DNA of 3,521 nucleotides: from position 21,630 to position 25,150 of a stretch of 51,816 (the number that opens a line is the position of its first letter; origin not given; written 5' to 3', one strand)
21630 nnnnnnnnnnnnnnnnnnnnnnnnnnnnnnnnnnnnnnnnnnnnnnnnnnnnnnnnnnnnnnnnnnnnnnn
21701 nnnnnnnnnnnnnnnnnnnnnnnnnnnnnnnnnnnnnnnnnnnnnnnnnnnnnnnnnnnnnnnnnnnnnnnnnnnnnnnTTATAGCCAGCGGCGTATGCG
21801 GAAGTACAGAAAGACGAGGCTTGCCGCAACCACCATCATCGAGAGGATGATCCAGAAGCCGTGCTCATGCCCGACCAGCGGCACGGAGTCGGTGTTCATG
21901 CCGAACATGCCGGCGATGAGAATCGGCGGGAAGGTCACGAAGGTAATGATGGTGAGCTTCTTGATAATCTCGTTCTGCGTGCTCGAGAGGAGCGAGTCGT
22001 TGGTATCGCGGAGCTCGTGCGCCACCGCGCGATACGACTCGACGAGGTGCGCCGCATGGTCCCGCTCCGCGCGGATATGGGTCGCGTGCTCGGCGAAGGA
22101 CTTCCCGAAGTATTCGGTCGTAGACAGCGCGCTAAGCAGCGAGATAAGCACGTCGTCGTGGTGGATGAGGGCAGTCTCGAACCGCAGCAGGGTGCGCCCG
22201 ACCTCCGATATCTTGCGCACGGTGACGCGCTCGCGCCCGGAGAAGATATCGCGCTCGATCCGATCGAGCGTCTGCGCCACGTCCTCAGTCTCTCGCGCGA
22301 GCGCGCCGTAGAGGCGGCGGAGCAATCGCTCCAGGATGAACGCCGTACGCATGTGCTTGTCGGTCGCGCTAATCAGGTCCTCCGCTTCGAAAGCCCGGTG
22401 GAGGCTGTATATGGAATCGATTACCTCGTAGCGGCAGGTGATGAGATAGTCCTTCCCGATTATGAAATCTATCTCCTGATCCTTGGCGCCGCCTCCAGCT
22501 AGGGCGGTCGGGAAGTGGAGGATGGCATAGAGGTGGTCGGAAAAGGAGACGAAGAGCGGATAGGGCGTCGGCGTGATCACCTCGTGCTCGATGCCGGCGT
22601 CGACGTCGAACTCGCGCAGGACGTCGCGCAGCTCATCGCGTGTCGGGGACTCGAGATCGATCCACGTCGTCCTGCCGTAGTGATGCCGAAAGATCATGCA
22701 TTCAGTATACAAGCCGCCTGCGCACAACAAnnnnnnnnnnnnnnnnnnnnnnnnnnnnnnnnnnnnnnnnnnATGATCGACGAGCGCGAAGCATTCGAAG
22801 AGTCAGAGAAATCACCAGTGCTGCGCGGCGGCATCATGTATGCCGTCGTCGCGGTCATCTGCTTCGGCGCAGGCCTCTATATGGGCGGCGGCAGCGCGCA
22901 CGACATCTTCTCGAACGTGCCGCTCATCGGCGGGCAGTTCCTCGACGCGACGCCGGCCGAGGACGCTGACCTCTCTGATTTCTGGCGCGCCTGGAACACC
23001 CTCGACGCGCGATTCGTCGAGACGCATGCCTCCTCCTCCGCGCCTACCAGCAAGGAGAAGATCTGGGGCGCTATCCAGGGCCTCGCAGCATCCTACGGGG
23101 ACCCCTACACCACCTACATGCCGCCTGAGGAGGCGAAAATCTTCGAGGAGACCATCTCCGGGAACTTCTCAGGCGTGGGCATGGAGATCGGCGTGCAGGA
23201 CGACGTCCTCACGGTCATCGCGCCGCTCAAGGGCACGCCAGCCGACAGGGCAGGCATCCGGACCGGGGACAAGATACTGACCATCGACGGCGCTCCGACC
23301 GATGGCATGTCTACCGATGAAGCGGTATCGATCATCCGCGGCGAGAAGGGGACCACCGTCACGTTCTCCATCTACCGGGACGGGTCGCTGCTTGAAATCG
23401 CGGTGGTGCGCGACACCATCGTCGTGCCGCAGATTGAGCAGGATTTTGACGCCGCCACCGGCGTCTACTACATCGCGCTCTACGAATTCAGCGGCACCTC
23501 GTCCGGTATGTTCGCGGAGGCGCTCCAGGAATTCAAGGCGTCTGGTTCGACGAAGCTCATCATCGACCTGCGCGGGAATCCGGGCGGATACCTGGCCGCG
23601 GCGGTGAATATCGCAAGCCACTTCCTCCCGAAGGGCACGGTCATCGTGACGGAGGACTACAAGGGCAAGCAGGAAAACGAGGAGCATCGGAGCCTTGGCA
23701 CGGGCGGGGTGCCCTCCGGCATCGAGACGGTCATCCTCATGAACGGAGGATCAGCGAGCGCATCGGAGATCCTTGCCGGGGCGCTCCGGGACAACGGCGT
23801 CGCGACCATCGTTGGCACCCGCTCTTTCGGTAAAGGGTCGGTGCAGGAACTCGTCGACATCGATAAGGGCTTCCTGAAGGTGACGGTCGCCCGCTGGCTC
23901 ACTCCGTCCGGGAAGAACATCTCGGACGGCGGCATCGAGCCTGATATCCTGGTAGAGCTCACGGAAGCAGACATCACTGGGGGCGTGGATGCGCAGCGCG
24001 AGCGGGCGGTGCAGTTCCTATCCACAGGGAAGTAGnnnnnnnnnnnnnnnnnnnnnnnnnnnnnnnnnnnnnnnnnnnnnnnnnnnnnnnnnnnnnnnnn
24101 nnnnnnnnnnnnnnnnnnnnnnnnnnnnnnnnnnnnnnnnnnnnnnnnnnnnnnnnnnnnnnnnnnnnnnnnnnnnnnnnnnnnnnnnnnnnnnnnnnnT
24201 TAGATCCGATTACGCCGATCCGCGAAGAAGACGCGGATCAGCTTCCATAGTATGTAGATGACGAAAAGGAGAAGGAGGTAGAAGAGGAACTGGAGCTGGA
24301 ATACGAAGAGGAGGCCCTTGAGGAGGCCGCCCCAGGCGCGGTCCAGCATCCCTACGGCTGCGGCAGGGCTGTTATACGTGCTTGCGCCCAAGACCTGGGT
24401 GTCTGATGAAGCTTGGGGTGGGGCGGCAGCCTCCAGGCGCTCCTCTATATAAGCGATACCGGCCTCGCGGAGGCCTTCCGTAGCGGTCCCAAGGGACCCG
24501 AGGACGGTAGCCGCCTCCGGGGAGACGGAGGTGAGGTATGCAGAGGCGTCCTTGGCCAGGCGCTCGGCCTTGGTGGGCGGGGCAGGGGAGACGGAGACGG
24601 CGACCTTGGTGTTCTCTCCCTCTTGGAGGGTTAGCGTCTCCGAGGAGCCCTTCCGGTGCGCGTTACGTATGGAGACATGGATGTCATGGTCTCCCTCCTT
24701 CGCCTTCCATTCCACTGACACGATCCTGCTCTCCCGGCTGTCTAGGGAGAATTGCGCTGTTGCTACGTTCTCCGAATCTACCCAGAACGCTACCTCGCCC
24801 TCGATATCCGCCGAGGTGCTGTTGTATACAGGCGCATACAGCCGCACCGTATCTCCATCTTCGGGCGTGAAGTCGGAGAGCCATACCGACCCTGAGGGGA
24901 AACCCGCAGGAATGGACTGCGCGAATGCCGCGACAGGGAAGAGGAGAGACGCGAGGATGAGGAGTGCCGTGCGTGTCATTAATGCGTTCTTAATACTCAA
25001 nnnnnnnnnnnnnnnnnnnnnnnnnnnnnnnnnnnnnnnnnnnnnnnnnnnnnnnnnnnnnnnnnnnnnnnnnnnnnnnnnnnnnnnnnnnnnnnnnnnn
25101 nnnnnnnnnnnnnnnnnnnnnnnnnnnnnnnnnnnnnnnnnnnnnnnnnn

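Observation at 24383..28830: Shared (Q/E)VLG(A/E) motif at the end of low-complexity linkers in three adjacent, unrelated envelope proteins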

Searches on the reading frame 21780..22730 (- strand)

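Call 89: search_protein_families(library=pfam, proteins=[window:21780-22730:-], max_evalue=0.001)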
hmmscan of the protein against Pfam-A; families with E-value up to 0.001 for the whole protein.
window:21780-22730:- (316 aa): 2 families
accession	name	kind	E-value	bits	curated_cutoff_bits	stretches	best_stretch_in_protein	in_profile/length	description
PF01544.23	CorA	-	4e-46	158.1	27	1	21-311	4-291/292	CorA-like Mg2+ transporter protein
PF20990.2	DUF2207_C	-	0.0004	20.6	33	1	192-312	71-186/247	Predicted membrane protein (DUF2207) C-terminal domain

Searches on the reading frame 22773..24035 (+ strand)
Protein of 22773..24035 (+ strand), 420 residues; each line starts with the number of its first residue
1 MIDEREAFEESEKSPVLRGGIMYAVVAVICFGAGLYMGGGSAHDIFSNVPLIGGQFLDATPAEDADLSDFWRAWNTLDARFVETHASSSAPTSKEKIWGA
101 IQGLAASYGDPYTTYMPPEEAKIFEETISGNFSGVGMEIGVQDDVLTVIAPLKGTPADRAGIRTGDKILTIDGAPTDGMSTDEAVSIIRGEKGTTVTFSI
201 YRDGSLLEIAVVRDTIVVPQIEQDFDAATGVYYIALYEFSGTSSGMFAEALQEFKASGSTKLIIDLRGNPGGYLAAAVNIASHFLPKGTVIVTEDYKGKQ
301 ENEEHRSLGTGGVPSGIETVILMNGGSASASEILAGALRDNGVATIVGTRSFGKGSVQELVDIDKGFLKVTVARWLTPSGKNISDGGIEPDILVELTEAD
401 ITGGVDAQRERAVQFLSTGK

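Call 8: search_protein_families(library=pfam, proteins=[window:22773-24035:+], max_evalue=0.01)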
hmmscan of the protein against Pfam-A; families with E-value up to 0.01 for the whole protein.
window:22773-24035:+ (420 aa): 5 families
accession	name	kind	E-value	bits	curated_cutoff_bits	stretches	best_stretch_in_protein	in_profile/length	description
PF03572.23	Peptidase_S41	-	3e-48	164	24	1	232-394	3-165/165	Peptidase family S41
PF17820.7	PDZ_6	-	9e-12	45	27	1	149-202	3-54/54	PDZ domain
PF13180.12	PDZ_2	-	1.5e-11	44.9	27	1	136-211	4-78/80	PDZ domain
PF00595.29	PDZ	-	1e-10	42.3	23.2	1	133-200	10-80/81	PDZ domain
PF22694.1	CtpB_N-like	-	0.0015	19.4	27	1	93-117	58-82/85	Activating protease CtpB N-terminal domain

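Call 9: search_protein_families(library=ncbifam, proteins=[window:22773-24035:+], max_evalue=0.01)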
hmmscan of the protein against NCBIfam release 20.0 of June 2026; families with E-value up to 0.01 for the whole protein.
window:22773-24035:+ (420 aa): 22 families
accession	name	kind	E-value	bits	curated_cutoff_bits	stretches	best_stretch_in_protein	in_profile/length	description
TIGR00225.1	prc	subfamily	1.5e-91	306.9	218.6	1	93-400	11-320/335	C-terminal processing peptidase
NF052377.1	lmo1851_S41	exception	3.3e-84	283.2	725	1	62-400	42-373/468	lmo1851 family serine protease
NF045590.1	Cterm_S41_CtpC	exception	3.4e-81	273.2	665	1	74-401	57-385/418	carboxyl-terminal processing protease CtpC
TIGR03900.1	prc_long_Delta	hypoth_equivalog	1.9e-77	261.2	660.95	1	76-395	82-405/973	MXAN_5808 family serine peptidase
NF045588.1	Cterm_S41_CtpA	exception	5.2e-77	259.4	625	1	89-416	67-401/401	carboxyl-terminal processing protease CtpA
NF045589.1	Cterm_S41_CtpB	exception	7.6e-77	258.7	633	1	92-400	76-386/416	carboxyl-terminal processing protease CtpB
NF045591.1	Cterm_S41_CtpZ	exception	1e-60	205.6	525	1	92-406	70-386/403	carboxyl-terminal processing protease CtpZ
NF051464.1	tail_spec_CT441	exception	4e-47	161.3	700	1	105-394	220-525/645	tail-specific protease Tsp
NF008388.1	PRK11186.1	exception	1e-32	113.4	825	1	108-360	221-483/663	carboxy terminal-processing peptidase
NF058627.1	S41_Gfo1087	equivalog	2.3e-11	43.3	455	1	126-362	108-375/489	GFO_1087 family putative carboxy terminal peptidase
NF033424.1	chlamy_CPAF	equivalog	7.6e-10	38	250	1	320-404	460-548/564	protease-like activity factor CPAF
TIGR02037.1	degP_htrA_DO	subfamily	1.3e-05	24.3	416.2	1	152-213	267-327/434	Do family serine endopeptidase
TIGR00054.1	TIGR00054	equivalog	5.4e-05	22.2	147.55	1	145-213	202-269/421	RIP metalloprotease RseP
NF040960.1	MamE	equivalog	9.2e-05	21.2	800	1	153-217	476-540/659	magnetosome formation protease MamE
NF041199.1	trx7_PDZ_seleno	equivalog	0.00027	20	300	1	153-209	329-386/390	Trx7/PDZ domain-containing (seleno)protein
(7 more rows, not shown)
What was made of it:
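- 22773..24035 (+): S41 C-terminal processing peptidase (PDZ + S41). It is a neighbour of the cluster and only weakly linked to the motif. Pfam and NCBIfam matches (calls 8, 9).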

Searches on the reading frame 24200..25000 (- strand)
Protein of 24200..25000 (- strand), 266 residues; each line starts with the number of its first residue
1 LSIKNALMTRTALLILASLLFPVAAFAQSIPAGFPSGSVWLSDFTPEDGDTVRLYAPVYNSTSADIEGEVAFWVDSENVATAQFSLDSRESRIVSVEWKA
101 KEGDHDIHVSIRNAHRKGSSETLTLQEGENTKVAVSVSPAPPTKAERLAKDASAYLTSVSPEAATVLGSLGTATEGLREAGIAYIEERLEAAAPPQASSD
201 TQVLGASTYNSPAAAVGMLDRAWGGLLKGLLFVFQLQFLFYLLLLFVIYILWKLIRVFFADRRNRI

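Call 8: search_protein_families(library=pfam, proteins=[window:24200-25000:-], max_evalue=0.01)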
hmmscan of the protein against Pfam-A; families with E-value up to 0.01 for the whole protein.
window:24200-25000:- (266 aa): 0 families

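Call 9: search_protein_families(library=ncbifam, proteins=[window:24200-25000:-], max_evalue=0.01)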
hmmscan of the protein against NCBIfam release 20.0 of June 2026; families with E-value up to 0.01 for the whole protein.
window:24200-25000:- (266 aa): 0 families

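Call 10: find_homologous_proteins(query=window:24200-25000:-, max_evalue=0.001)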
Query window:24200-25000:- (266 aa): 1 proteins with E <= 0.001 among 5707 candidates.
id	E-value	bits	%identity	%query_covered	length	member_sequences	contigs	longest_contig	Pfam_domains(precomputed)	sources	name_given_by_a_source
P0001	4.1e-163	559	100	97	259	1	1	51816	-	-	-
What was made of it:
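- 24200..24979 (-): Protein A: signal peptide, CARDB-like domain, linker, motif, about 22-aa spacer, C-terminal TM helix (about 24218-24331) and RRNRI tail. The database gene call P0001 is 259 aa (call 10).
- Tried and rejected: The word-indexed homology search with protein A found only itself (call 10).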
